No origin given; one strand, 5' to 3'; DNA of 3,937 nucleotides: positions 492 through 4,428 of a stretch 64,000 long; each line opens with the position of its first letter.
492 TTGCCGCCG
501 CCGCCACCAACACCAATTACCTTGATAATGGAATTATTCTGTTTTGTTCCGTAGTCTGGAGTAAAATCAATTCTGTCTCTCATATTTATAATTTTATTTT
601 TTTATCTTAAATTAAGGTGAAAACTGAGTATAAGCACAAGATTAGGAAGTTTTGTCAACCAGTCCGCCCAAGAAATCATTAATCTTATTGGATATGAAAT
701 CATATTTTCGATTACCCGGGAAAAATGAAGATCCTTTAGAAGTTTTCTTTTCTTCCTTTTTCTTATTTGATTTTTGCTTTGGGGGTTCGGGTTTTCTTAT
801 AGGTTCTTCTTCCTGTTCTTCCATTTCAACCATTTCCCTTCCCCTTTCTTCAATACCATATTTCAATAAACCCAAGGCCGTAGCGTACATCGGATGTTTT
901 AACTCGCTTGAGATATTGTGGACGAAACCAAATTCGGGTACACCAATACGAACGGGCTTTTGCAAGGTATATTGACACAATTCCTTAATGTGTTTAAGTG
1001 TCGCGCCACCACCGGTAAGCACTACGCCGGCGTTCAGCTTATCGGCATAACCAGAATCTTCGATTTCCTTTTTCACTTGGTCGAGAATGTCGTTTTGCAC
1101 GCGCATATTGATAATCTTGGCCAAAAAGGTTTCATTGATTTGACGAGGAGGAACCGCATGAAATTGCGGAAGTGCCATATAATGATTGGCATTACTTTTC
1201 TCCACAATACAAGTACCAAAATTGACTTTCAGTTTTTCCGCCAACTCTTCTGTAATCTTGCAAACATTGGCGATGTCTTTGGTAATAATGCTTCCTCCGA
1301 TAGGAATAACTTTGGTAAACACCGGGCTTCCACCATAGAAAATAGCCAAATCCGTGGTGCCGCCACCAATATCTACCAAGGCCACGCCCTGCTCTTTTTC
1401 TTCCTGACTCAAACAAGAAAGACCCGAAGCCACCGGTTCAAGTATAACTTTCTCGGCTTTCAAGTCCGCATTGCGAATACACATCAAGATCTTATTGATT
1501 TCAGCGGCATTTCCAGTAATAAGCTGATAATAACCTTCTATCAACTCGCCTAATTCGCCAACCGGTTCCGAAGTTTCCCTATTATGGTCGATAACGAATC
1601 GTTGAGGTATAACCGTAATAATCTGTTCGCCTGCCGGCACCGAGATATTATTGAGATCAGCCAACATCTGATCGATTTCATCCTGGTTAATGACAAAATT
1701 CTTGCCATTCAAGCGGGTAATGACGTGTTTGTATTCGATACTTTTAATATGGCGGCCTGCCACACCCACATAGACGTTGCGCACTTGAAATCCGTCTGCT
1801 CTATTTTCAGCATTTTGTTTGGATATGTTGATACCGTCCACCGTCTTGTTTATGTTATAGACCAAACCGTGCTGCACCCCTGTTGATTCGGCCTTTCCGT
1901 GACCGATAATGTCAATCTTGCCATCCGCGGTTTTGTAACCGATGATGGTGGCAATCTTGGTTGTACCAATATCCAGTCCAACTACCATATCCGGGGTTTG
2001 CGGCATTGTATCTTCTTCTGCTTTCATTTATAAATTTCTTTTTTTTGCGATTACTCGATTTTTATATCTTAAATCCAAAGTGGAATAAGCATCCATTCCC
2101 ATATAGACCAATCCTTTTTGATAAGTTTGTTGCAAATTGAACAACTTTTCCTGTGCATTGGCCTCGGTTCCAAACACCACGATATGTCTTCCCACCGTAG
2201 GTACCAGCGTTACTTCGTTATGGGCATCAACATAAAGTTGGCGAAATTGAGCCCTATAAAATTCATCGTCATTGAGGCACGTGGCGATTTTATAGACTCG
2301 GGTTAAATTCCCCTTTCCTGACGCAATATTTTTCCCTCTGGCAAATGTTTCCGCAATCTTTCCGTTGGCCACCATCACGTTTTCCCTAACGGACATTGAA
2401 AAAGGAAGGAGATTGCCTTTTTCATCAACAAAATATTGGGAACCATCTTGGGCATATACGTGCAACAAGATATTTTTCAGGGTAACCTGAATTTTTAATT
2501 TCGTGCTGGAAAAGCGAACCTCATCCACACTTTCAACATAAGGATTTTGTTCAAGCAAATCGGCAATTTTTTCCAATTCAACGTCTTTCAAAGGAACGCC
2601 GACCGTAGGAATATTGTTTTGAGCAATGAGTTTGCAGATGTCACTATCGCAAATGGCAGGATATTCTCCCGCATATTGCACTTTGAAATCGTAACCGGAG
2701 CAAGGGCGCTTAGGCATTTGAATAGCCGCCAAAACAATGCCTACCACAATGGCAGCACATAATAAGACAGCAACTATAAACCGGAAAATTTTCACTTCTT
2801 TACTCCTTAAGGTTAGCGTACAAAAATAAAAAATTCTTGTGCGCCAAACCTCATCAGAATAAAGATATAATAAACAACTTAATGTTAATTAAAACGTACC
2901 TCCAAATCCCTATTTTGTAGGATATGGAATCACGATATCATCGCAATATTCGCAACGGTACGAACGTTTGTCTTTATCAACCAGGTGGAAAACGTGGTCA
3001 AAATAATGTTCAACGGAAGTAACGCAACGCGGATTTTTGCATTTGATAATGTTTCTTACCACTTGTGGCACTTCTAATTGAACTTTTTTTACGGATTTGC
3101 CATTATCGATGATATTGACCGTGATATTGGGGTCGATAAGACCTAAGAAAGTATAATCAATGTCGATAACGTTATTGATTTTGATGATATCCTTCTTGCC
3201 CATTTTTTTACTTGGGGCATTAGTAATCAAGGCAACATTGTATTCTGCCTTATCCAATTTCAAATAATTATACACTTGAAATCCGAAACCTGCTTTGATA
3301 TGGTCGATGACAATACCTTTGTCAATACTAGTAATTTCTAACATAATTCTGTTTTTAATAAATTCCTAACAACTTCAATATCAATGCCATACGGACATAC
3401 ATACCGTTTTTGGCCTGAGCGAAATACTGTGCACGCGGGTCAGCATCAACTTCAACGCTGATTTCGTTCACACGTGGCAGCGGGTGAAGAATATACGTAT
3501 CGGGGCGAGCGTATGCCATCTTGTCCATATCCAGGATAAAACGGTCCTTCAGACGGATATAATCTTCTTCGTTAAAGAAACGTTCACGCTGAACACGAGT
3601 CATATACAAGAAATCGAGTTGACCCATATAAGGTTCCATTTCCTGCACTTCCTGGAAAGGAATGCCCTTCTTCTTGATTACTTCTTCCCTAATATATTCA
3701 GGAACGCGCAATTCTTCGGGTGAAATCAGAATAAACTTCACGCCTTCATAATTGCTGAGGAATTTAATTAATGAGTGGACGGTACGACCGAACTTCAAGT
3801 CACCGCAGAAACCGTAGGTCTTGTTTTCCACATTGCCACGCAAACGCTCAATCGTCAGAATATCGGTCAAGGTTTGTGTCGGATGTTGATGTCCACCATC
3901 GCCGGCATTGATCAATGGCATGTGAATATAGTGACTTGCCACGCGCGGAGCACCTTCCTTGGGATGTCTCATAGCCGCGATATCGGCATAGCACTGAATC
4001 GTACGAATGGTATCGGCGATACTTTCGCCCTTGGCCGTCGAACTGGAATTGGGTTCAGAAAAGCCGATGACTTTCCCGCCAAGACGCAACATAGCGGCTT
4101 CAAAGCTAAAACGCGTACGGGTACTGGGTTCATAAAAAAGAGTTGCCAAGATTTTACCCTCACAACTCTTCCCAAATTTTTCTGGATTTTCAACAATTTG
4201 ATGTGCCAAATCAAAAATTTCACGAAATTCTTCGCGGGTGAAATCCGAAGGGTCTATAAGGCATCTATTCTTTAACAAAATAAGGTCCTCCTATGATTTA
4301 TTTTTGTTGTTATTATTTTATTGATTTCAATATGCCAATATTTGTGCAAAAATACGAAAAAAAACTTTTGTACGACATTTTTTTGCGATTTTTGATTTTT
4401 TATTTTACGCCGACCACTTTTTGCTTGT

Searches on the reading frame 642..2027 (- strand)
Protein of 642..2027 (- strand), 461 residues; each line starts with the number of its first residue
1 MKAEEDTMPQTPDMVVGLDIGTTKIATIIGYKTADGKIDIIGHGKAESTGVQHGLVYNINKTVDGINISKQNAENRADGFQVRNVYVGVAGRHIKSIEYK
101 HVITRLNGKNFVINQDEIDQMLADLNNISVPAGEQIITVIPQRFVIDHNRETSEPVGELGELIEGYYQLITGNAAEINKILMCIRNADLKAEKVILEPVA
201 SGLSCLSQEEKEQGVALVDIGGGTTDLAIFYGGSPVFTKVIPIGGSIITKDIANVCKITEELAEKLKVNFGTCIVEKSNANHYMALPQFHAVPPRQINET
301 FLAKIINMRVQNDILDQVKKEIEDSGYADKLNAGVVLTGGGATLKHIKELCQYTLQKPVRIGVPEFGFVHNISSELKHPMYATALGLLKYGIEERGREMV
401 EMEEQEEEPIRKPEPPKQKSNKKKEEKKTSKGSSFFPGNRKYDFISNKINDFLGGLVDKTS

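Call 32: search_protein_families(library=pfam, proteins=[window:642-2027:-], max_evalue=0.00001)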
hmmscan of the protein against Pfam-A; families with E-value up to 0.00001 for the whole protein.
window:642-2027:- (461 aa): 5 families
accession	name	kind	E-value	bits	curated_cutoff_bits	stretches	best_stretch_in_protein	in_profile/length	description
PF14450.12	FtsA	-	9.4e-39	133.1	31.8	1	216-386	1-127/127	Cell division protein FtsA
PF06723.19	MreB_Mbl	-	8.8e-15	54.8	27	1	191-362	123-304/327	MreB/Mbl protein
PF02491.25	SHS2_FTSA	-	2.7e-14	53.7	25.4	1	91-171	1-79/79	SHS2 domain inserted in FTSA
PF11104.14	PilM_2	-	3.2e-09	36.6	27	1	203-269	164-236/340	Type IV pilus assembly protein PilM;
PF06277.17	EutA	-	6.2e-08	32.4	27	1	201-277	132-209/475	Ethanolamine utilisation protein EutA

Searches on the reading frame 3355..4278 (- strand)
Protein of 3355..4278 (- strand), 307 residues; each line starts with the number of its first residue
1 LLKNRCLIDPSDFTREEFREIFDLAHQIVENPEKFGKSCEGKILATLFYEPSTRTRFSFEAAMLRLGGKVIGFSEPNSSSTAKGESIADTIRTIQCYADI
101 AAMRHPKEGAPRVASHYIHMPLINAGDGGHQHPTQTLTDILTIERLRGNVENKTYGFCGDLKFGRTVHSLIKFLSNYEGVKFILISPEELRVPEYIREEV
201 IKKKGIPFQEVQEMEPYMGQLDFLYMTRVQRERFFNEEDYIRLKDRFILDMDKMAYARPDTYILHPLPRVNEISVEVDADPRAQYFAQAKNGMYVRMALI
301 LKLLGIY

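Call 32: search_protein_families(library=pfam, proteins=[window:3355-4278:-], max_evalue=0.00001)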
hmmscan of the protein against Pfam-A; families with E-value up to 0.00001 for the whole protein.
window:3355-4278:- (307 aa): 2 families
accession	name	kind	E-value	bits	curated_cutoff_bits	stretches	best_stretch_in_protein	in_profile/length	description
PF02729.26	OTCace_N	-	5.9e-46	156.7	29.9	1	7-144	3-147/148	Aspartate/ornithine carbamoyltransferase, carbamoyl-P binding domain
PF00185.30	OTCace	-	2e-27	96.6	29.4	1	152-301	2-155/157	Aspartate/ornithine carbamoyltransferase, Asp/Orn binding domain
